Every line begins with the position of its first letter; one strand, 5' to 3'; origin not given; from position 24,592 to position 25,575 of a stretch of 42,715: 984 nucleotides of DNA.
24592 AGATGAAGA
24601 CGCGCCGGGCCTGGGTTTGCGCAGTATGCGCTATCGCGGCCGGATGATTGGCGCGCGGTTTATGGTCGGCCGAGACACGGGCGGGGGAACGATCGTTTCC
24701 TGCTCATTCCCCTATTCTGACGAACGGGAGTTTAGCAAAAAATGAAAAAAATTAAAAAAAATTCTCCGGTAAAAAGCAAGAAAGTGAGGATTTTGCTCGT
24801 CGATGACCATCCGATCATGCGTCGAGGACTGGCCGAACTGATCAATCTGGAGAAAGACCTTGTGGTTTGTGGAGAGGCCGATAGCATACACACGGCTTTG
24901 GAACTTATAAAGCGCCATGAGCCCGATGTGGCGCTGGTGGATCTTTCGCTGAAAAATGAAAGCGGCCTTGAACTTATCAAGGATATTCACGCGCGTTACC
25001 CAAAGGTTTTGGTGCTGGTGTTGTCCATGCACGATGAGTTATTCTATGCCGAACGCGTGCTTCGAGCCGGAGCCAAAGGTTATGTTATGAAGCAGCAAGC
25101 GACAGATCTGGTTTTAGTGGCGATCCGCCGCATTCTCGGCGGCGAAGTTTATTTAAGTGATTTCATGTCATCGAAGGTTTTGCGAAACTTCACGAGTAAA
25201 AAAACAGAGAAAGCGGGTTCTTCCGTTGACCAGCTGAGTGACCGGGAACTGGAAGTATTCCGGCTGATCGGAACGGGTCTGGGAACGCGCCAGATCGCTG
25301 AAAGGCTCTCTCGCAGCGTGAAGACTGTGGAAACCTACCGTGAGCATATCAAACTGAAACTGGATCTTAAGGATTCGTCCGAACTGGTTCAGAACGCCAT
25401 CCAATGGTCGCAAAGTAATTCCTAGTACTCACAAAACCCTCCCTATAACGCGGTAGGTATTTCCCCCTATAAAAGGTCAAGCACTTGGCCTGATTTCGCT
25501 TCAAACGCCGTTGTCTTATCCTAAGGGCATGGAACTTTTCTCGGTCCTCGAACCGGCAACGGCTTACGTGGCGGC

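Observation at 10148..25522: Six copies of a 62-bp promoter module with invariant geometry define an undescribed regulon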

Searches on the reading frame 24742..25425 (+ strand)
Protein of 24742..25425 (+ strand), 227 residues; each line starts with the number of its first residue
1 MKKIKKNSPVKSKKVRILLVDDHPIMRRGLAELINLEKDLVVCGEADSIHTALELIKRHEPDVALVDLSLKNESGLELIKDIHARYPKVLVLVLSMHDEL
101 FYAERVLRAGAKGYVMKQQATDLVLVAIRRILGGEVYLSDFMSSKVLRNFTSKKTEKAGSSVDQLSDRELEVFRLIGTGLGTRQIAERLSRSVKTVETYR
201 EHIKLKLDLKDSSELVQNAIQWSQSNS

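Call 5: search_protein_families(library=pfam, proteins=[window:24742-25425:+], max_evalue=0.01)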
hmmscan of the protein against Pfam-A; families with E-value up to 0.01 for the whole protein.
window:24742-25425:+ (227 aa): 3 families
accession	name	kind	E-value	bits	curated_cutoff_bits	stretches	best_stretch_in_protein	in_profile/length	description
PF00072.30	Response_reg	-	3.7e-26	91.9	30.2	1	17-127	1-109/111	Response regulator receiver domain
PF00196.25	GerE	-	7.3e-14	51.6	23.5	1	163-217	1-55/57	Bacterial regulatory proteins, luxR family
PF08281.18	Sigma70_r4_2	-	8.1e-05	22.6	25.7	1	162-207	8-54/54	Sigma-70, region 4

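Call 8: find_encoding_contigs(protein=window:24742-25425:+, flank=10000, max_places=6)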
Protein window:24742-25425:+ (227 aa): 2 contigs read that carry it; 2 places shown.
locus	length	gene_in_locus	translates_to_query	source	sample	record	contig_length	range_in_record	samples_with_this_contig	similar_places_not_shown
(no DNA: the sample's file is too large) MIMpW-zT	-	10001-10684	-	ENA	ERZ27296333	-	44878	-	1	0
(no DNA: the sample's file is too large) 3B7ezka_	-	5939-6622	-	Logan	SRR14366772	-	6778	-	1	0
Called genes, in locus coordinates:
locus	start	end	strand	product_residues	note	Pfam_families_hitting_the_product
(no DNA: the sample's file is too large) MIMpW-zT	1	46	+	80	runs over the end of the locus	PF04403:PqiA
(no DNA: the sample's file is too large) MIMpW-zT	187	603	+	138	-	-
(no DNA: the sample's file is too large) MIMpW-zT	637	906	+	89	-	-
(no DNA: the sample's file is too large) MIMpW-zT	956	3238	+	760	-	-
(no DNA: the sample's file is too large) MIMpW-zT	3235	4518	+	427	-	PF13439:Glyco_transf_4, PF20706:GT4-conflict, PF13579:Glyco_trans_4_4, PF00534:Glycos_transf_1, PF13692:Glyco_trans_1_4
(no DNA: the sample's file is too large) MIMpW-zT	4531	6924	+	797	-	PF01663:Phosphodiest (weak), PF03372:Exo_endo_phos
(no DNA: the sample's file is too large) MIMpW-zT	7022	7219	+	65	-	PF11381:DUF3185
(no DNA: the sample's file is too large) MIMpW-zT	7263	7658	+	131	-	PF20332:DUF6627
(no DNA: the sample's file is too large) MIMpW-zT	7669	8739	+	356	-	PF13529:Peptidase_C39_2, PF03412:Peptidase_C39 (weak), PF23914:TPR_CcmH_CycH (faint), PF24575:TPR_Slam (faint), PF12569:NatA_aux_su (faint), PF09976:TPR_21 (weak), PF14559:TPR_19, PF13432:TPR_16 (weak), +9 more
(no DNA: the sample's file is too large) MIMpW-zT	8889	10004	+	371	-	PF00989:PAS (weak), PF13188:PAS_8, PF13426:PAS_9, PF07730:HisKA_3, PF02518:HATPase_c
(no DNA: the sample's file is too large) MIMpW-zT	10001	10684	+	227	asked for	PF00072:Response_reg, PF00196:GerE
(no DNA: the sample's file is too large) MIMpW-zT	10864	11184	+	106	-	-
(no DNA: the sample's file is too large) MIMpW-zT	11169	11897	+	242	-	PF04366:Ysc84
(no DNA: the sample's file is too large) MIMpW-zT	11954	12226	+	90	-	PF04226:Transgly_assoc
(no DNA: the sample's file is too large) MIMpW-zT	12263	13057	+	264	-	PF22845:DUF3097_N (faint)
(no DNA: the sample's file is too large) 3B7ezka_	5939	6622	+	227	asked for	PF00072:Response_reg, PF00196:GerE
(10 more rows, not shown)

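Call 19: search_solved_structures(query=window:24742-25425:+, max_evalue=1e-10)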
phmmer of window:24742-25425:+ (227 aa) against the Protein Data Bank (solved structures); distinct sequences matched with E-value up to 1e-10: 24.
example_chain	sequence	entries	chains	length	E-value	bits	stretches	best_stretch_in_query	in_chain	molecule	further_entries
1a04_A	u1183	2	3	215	6e-28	101.2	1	15-214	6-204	NITRATE/NITRITE RESPONSE REGULATOR PROTEIN NARL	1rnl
3c3w_A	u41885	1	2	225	4.7e-25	91.8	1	15-214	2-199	TWO COMPONENT TRANSCRIPTIONAL REGULATORY PROTEIN DEVR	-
5hev_A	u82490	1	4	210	6.9e-25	91.2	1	15-215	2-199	Response regulator protein VraR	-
4ldz_A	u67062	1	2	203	3e-23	85.9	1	15-217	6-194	Transcriptional regulatory protein DesR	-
7ve6_A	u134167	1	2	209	6.4e-22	81.5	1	15-221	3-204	Response regulator protein VraR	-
4gvp_A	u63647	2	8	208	7.4e-22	81.3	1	15-221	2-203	Response regulator protein vraR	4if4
5f64_A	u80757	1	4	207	2e-21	80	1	15-215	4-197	Positive transcription regulator EvgA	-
8zwn_A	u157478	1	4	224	2.9e-21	79.4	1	16-215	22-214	DNA-binding transcriptional activator EvgA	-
3eul_A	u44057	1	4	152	9.8e-19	71.1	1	11-128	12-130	POSSIBLE NITRATE/NITRITE RESPONSE TRANSCRIPTIONAL REGULATORY PROTEIN NARL (DNA-binding res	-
5vxn_A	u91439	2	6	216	1.2e-16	64.3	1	15-215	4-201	Transcriptional regulatory protein RcsB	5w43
5o8y_A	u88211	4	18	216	1.2e-16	64.3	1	15-215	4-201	Transcriptional regulatory protein RcsB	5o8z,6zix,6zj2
6eo2_A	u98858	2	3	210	1.2e-16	64.3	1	15-214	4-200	Transcriptional regulatory protein RcsB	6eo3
3cz5_A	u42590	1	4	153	1.2e-16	64.3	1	15-145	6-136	Two-component response regulator, LuxR family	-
4le0_A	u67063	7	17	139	1.8e-16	63.8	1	15-142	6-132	Transcriptional regulatory protein DesR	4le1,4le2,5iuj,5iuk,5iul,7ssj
4hye_A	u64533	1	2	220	2.5e-16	63.3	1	11-216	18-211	Response regulator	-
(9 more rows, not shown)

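Call 20: search_protein_families(library=ncbifam, proteins=[window:24742-25425:+], max_evalue=0.001)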
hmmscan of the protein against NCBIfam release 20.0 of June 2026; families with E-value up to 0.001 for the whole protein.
window:24742-25425:+ (227 aa): 89 families (the best 25 are shown)
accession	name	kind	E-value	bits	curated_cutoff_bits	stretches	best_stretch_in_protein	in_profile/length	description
NF052445.1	RespRegMctR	equivalog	2.3e-43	148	300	1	15-221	2-201/205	two-component system response regulator MctR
NF011896.0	PRK15369.1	equivalog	2.6e-37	128.5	242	1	13-220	2-205/211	two component system response regulator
NF007018.1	PRK09483.1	equivalog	1.3e-36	126.3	280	1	15-223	2-207/217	UvrY/SirA/GacA family response regulator transcription factor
NF047785.1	respo_reg_MadR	equivalog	2.4e-36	125.1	300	1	15-219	1-203/209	MadR family response regulator transcription factor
NF007935.0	PRK10651.1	equivalog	2.5e-36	124.9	250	1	12-214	4-205/216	two-component system response regulator NarL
NF007403.0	PRK09935.1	equivalog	8e-33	113.8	271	1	14-219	3-204/210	fimbria biosynthesis transcriptional regulator FimZ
NF007708.0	PRK10403.1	equivalog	1.6e-28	99.7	343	1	14-209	6-198/215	nitrate/nitrite response regulator protein NarP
NF007419.0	PRK09958.1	equivalog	1e-26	93.8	251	1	18-219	4-198/204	acid-sensing system DNA-binding response regulator EvgA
NF007685.0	PRK10360.1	equivalog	2.5e-26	92.7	258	1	15-218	2-191/196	response regulator transcription factor UhpA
NF008098.0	PRK10840.1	equivalog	1.3e-20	73.8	235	1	14-213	3-199/216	response regulator transcription factor RcsB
NF006900.1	PRK09390.1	equivalog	6.2e-17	61.8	255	1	12-221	2-199/203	response regulator FixJ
NF041830.1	RR_TF_ErdR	exception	5.1e-16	59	390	1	16-211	3-197/213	response regulator transcription factor ErdR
NF001965.0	PRK00742.1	subfamily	2.4e-15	56.6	293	1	13-120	2-110/357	chemotaxis-specific protein-glutamate methyltransferase CheB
NF041367.1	CheY_Halo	equivalog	4.4e-13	49.6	200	1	17-130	1-112/114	chemotaxis protein CheY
TIGR02875.1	spore_0_A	equivalog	3.5e-12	46.1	200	1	13-163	1-153/262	sporulation transcription factor Spo0A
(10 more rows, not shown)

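Call 24: find_homologous_proteins(query=window:24742-25425:+, max_evalue=1e-30)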
Query window:24742-25425:+ (227 aa): 7968 proteins with E <= 1e-30 among 8000 candidates; the best 120 are listed.
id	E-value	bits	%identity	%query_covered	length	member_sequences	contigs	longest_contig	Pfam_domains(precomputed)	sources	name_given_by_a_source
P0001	1.6e-137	474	100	100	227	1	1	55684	PF00196.26,PF00072.31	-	-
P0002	5.0e-131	453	95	100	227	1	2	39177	PF00196.26,PF00072.31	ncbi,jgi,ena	-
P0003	9.9e-131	452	96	100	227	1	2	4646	PF00196.26,PF00072.31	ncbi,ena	-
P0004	9.3e-130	448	95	100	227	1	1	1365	PF00196.26,PF00072.31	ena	-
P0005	1.2e-129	448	95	100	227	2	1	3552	PF00196.26,PF00072.31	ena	-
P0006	3.3e-129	447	95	100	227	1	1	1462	PF00196.26,PF00072.31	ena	-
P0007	8.6e-129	445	95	100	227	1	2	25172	PF00196.26,PF00072.31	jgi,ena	-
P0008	6.6e-128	442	94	100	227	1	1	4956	PF00196.26,PF00072.31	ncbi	-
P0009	3.1e-127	440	94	100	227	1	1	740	PF00196.26,PF00072.31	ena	-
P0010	3.9e-127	440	94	100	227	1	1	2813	PF00196.26,PF00072.31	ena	-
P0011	1.2e-124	432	93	100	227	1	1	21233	PF00196.26,PF00072.31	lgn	-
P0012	2.4e-123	427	93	98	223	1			PF00196.26,PF08281.19,PF00072.31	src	-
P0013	1.1e-120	419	95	94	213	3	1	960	PF00196.26,PF00072.31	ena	-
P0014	4.8e-116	404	86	100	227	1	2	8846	PF00196.26,PF00072.31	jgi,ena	-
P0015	1.7e-115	402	85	97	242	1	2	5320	PF00196.26,PF00072.31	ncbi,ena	-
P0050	3.5e-103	362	77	100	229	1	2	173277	PF00196.26,PF00072.31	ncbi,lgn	-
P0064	2.4e-96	339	72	100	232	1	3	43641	PF00196.26,PF00072.31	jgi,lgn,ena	jgi:DNA-binding NarL/FixJ family response regulator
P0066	1.8e-94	333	71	99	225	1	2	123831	PF00196.26,PF00072.31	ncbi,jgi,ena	-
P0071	3.4e-91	322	69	99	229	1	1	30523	PF00196.26,PF00072.31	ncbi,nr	ncbi:MAG: DNA-binding response regulator [Candidatus Omnitrophica bacterium CG11_big_fil_rev_8_21_14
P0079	6.3e-89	315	69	100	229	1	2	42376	PF00196.26,PF00072.31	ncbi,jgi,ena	-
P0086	2.9e-87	310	68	99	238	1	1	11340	PF00196.26,PF00072.31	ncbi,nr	ncbi:MAG: response regulator transcription factor [Candidatus Omnitrophica bacterium]|nr:response re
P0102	1.0e-80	288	59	100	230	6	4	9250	PF00196.26,PF00072.31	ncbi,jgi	ncbi:MAG: response regulator [Planctomycetota bacterium]|jgi:DNA-binding NarL/FixJ family response r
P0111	3.4e-80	287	63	95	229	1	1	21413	PF00196.26,PF00072.31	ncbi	-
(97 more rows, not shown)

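Call 25: find_encoding_contigs(protein=P0071, flank=10000, max_places=1)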
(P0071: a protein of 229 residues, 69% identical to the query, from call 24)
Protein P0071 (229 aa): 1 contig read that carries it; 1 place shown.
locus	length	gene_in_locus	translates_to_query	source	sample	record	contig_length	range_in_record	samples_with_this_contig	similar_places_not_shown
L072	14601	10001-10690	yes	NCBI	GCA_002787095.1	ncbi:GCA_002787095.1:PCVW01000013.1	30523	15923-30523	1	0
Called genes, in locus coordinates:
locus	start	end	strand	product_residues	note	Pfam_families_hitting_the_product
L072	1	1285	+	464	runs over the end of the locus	PF03600:CitMHS, PF02040:ArsB, PF03600:CitMHS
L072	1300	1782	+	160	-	PF00578:AhpC-TSA, PF08534:Redoxin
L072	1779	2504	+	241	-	PF00117:GATase, PF07722:Peptidase_C26 (faint)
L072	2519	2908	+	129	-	PF00403:HMA (weak)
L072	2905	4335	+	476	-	PF00224:PK, PF02887:PK_C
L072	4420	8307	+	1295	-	-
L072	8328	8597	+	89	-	PF00589:Phage_integrase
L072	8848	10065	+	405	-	PF00989:PAS (weak), PF13188:PAS_8, PF13426:PAS_9, PF07730:HisKA_3, PF02518:HATPase_c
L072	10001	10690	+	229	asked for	PF00072:Response_reg, PF00196:GerE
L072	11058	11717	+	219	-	-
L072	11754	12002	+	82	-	PF04226:Transgly_assoc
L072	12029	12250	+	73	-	-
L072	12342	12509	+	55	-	PF13396:PLDc_N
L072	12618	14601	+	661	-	PF12349:Sterol-sensing, PF03176:MMPL (weak)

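Call 26: find_encoding_contigs(protein=P0102, flank=10000, max_places=2)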
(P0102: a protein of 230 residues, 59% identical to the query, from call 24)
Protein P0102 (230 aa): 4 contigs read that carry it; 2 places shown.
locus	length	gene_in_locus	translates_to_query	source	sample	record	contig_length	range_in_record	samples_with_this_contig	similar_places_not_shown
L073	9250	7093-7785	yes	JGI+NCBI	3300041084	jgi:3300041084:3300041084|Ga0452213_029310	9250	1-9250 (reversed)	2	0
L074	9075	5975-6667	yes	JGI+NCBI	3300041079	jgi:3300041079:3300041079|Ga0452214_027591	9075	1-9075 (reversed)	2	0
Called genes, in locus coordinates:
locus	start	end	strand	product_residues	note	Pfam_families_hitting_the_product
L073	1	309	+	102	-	PF06379:RhaT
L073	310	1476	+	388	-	PF01208:URO-D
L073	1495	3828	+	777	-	PF17678:Glyco_hydro_92N, PF07971:Glyco_hydro_92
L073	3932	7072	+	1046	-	PF14417:MEDS, PF01590:GAF (weak), PF13185:GAF_2, PF08448:PAS_4, PF13188:PAS_8, PF13426:PAS_9, PF07730:HisKA_3, PF02518:HATPase_c, +3 more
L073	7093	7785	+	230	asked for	PF00072:Response_reg, PF00196:GerE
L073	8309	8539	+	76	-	PF06902:Fer4_19 (weak), PF13459:Fer4_15, PF13370:Fer4_13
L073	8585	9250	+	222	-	PF08240:ADH_N, PF00107:ADH_zinc_N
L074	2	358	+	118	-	PF01208:URO-D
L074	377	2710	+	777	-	PF17678:Glyco_hydro_92N, PF07971:Glyco_hydro_92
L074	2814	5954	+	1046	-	PF14417:MEDS, PF01590:GAF (weak), PF13185:GAF_2, PF08448:PAS_4, PF13188:PAS_8, PF13426:PAS_9, PF07730:HisKA_3, PF02518:HATPase_c, +3 more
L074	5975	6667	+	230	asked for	PF00072:Response_reg, PF00196:GerE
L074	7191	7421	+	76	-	PF06902:Fer4_19 (weak), PF13459:Fer4_15, PF13370:Fer4_13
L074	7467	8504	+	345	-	PF08240:ADH_N, PF00107:ADH_zinc_N, PF13602:ADH_zinc_N_2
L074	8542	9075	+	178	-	PF00578:AhpC-TSA, PF08534:Redoxin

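Call 27: find_encoding_contigs(protein=P0066, flank=10000, max_places=1)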
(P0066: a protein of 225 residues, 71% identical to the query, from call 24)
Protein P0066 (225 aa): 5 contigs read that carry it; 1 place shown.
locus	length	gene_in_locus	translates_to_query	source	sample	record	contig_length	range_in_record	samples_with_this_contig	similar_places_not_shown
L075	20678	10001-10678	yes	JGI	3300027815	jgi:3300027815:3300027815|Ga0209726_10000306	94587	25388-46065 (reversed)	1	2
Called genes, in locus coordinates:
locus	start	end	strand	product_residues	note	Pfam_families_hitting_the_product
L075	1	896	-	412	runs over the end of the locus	PF00005:ABC_tran, PF14524:Wzt_C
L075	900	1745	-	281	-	PF01061:ABC2_membrane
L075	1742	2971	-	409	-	-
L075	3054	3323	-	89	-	-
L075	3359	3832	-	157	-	PF13441:Gly-zipper_YMGG (faint)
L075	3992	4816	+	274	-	PF13428:TPR_14 (faint), PF00515:TPR_1 (weak), PF13371:TPR_9 (weak), PF13414:TPR_11 (weak), PF13432:TPR_16, PF00515:TPR_1, PF07719:TPR_2 (weak), PF13432:TPR_16 (weak), +7 more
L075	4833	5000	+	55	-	-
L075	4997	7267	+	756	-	-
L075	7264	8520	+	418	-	PF13439:Glyco_transf_4, PF13579:Glyco_trans_4_4, PF00534:Glycos_transf_1, PF13692:Glyco_trans_1_4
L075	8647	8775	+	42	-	PF08085:Entericidin (weak)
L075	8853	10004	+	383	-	PF00989:PAS (weak), PF13188:PAS_8, PF13426:PAS_9, PF07730:HisKA_3, PF02518:HATPase_c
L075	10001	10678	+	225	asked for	PF00072:Response_reg, PF00196:GerE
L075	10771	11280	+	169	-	PF01814:Hemerythrin (faint)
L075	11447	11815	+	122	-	-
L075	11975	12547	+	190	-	PF04366:Ysc84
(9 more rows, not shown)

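Call 28: find_encoding_contigs(protein=P0111, flank=10000, max_places=1)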
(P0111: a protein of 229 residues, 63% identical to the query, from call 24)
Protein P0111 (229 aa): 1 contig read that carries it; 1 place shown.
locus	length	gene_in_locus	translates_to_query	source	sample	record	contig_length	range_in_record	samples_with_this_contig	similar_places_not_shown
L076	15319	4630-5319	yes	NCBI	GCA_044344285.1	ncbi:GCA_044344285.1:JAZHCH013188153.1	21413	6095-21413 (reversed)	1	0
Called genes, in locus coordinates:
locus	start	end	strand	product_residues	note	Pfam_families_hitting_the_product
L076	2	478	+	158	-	?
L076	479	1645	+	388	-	PF01208:URO-D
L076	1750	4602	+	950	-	PF00989:PAS (weak), PF08447:PAS_3, PF13188:PAS_8, PF13426:PAS_9, PF00989:PAS, PF13426:PAS_9, PF07730:HisKA_3, PF02518:HATPase_c, +6 more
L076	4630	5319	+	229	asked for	PF00072:Response_reg, PF00196:GerE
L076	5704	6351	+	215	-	PF00072:Response_reg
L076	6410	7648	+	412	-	PF13439:Glyco_transf_4, PF00534:Glycos_transf_1, PF13692:Glyco_trans_1_4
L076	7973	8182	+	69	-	-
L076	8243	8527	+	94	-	-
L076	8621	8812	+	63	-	PF13459:Fer4_15, PF13370:Fer4_13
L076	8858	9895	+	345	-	PF08240:ADH_N, PF00107:ADH_zinc_N, PF13602:ADH_zinc_N_2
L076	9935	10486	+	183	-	PF00578:AhpC-TSA, PF08534:Redoxin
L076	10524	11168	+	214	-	PF00156:Pribosyltran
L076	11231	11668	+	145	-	PF00210:Ferritin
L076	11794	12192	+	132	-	PF01880:Desulfoferrodox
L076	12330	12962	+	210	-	PF02525:Flavodoxin_2, PF03358:FMN_red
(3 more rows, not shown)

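Call 68: find_encoding_contigs(protein=P0050, flank=10000, max_places=1)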
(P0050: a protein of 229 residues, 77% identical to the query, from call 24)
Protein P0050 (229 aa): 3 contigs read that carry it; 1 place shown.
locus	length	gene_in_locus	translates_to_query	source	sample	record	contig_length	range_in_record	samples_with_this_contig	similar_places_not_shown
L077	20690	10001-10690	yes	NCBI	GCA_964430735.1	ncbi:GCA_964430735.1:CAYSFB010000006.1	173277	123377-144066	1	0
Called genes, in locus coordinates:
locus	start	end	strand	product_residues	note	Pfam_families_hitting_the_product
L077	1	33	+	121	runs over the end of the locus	-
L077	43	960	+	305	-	PF00119:ATP-synt_A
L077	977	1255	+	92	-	PF00137:ATP-synt_C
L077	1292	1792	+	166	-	PF00430:ATP-synt_B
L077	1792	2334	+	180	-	PF00213:OSCP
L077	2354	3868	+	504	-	PF02874:ATP-synt_ab_N, PF00006:ATP-synt_ab, PF00306:ATP-synt_ab_C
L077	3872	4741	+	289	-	PF00231:ATP-synt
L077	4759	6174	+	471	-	PF02874:ATP-synt_ab_N, PF00006:ATP-synt_ab, PF22919:ATP-synt_VA_C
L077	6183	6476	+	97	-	PF02823:ATP-synt_DE_N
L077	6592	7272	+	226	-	PF13489:Methyltransf_23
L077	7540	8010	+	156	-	-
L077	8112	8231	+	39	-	-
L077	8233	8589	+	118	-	PF13424:TPR_12, PF24885:TPR_NPHP3 (weak), PF13176:TPR_7 (faint), PF13374:TPR_10 (faint)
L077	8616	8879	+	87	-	PF08085:Entericidin (weak)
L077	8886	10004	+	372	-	PF00989:PAS, PF13188:PAS_8, PF08448:PAS_4 (faint), PF13426:PAS_9, PF07730:HisKA_3, PF02518:HATPase_c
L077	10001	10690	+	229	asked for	PF00072:Response_reg, PF00196:GerE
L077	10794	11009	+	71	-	PF11752:DUF3309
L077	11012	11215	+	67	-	PF11381:DUF3185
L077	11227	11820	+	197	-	PF04366:Ysc84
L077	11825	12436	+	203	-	-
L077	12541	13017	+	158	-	PF01471:PG_binding_1, PF09374:PG_binding_3 (faint)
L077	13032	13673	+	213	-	PF00881:Nitroreductase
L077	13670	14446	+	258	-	PF09656:PGPGW, PF01641:SelR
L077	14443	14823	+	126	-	PF02537:CRCB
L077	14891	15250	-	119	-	PF13380:CoA_binding_2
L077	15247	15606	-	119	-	-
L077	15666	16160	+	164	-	PF07603:Lcl_C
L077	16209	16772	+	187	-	PF02163:Peptidase_M50 (weak)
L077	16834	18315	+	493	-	PF00890:FAD_binding_2 (weak), PF01266:DAO (weak), PF01593:Amino_oxidase, PF12831:FAD_oxidored (faint), PF13450:NAD_binding_8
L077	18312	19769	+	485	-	PF00171:Aldedh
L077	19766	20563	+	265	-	PF01553:Acyltransferase (weak)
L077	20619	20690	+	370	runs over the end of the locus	PF13506:Glyco_transf_21, PF00535:Glycos_transf_2, PF10111:Glyco_tranf_2_2 (weak), PF13641:Glyco_tranf_2_3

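Call 69: find_encoding_contigs(protein=P0064, flank=10000, max_places=1)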
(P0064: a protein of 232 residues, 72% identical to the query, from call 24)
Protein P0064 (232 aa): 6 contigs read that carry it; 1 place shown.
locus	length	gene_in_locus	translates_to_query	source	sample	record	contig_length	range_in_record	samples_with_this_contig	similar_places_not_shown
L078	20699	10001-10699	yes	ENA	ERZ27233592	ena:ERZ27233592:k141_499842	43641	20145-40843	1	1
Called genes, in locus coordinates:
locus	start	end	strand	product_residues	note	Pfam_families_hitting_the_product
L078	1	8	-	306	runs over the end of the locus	PF03741:TerC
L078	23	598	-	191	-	-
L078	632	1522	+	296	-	PF00126:HTH_1, PF03466:LysR_substrate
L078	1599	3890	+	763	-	-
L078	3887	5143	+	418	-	PF08323:Glyco_transf_5 (faint), PF13439:Glyco_transf_4, PF13579:Glyco_trans_4_4, PF00534:Glycos_transf_1, PF13692:Glyco_trans_1_4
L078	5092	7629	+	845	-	PF01663:Phosphodiest, PF03372:Exo_endo_phos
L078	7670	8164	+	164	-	-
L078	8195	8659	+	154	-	PF13374:TPR_10 (faint), PF13424:TPR_12, PF13176:TPR_7 (faint)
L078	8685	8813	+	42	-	PF08085:Entericidin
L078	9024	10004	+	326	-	PF13426:PAS_9, PF07730:HisKA_3, PF02518:HATPase_c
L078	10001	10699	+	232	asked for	PF00072:Response_reg, PF00196:GerE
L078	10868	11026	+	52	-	PF11752:DUF3309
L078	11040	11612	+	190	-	PF04366:Ysc84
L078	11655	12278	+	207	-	-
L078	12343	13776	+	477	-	PF00270:DEAD, PF04851:ResIII, PF00271:Helicase_C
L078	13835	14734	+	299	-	PF00487:FA_desaturase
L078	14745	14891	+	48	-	-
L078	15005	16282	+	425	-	PF00109:ketoacyl-synt, PF00108:Thiolase_N (faint), PF02801:Ketoacyl-synt_C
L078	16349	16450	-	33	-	-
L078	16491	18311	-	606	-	PF13667:ThiC-associated, PF01964:ThiC_Rad_SAM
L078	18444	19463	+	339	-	PF01370:Epimerase, PF04321:RmlD_sub_bind, PF16363:GDP_Man_Dehyd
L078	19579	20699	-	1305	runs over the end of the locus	?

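Call 70: find_encoding_contigs(protein=P0079, flank=10000, max_places=1)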
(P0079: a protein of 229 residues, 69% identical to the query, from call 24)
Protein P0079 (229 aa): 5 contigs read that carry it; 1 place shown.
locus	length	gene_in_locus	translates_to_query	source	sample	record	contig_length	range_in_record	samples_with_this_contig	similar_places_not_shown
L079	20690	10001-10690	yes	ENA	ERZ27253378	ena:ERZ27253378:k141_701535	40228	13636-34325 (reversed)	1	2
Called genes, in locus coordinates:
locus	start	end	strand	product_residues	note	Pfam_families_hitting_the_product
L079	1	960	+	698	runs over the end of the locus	PF22745:Nlig-Ia, PF01653:DNA_ligase_aden, PF03120:OB_DNA_ligase, PF03119:DNA_ligase_ZBD, PF14520:HHH_5 (faint), PF12826:HHH_2, PF00533:BRCT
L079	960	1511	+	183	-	-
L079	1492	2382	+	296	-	PF02899:Phage_int_SAM_1, PF13495:Phage_int_SAM_4 (weak), PF00589:Phage_integrase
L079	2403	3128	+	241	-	PF13353:Fer4_12 (weak), PF04055:Radical_SAM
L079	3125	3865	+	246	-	PF01138:RNase_PH, PF03725:RNase_PH_C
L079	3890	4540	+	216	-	PF01725:Ham1p_like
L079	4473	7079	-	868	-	PF05359:DUF748 (faint), PF13116:YhdP (faint), PF05170:AsmA (weak)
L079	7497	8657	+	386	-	PF05170:AsmA (weak), PF05359:DUF748, PF13116:YhdP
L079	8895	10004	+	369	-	PF00989:PAS (weak), PF13188:PAS_8, PF13426:PAS_9, PF07730:HisKA_3, PF02518:HATPase_c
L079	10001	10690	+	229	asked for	PF00072:Response_reg, PF00196:GerE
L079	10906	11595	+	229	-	-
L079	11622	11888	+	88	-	PF04226:Transgly_assoc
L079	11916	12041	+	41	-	-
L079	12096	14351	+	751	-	-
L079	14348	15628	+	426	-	PF13439:Glyco_transf_4, PF13579:Glyco_trans_4_4, PF00534:Glycos_transf_1, PF13692:Glyco_trans_1_4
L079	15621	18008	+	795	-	PF01663:Phosphodiest (faint), PF03372:Exo_endo_phos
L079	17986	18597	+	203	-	PF02777:Sod_Fe_C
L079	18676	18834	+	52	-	-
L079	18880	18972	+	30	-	-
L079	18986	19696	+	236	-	PF21582:CBM30 (weak)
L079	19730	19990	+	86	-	PF04226:Transgly_assoc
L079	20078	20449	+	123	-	-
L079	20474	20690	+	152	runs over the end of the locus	-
